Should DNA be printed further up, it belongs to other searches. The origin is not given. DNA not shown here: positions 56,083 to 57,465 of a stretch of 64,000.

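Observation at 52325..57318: Uncharacterised three-gene secreted/surface module directly upstream of the type IV pilus genes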

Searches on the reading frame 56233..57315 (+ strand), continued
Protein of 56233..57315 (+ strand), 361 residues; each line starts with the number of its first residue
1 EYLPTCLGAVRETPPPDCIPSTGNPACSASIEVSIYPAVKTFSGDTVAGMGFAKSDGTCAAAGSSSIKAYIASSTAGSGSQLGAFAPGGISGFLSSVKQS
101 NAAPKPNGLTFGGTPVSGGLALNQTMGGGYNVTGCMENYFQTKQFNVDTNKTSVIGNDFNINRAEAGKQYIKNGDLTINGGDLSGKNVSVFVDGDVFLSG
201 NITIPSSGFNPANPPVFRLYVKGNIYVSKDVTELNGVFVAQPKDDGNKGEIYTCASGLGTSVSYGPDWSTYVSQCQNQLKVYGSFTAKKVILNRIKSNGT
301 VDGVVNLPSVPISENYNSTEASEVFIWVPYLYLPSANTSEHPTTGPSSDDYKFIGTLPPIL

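Call 88: find_encoding_contigs(protein=P0184, flank=8000, max_places=1)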
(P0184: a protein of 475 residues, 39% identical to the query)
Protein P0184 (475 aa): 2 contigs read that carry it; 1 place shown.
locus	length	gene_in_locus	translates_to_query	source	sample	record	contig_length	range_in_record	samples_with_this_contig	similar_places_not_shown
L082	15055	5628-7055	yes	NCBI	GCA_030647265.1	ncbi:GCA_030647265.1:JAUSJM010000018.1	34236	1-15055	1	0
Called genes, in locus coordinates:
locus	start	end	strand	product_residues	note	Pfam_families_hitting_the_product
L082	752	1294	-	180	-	PF00588:SpoU_methylase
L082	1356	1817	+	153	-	-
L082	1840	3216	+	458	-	-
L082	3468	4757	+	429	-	PF01637:ATPase_2 (faint), PF13173:AAA_14, PF13635:DUF4143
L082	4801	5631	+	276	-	-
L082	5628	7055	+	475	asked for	-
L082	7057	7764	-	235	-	PF01255:Prenyltransf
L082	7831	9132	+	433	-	PF00890:FAD_binding_2 (weak), PF01266:DAO, PF01593:Amino_oxidase, PF03486:HI0933_like (faint), PF07992:Pyr_redox_2 (faint), PF13450:NAD_binding_8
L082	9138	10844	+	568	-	PF13231:PMT_2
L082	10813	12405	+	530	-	PF13231:PMT_2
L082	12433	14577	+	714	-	PF10060:DUF2298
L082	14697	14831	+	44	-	-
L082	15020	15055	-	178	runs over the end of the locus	PF01894:YjbQ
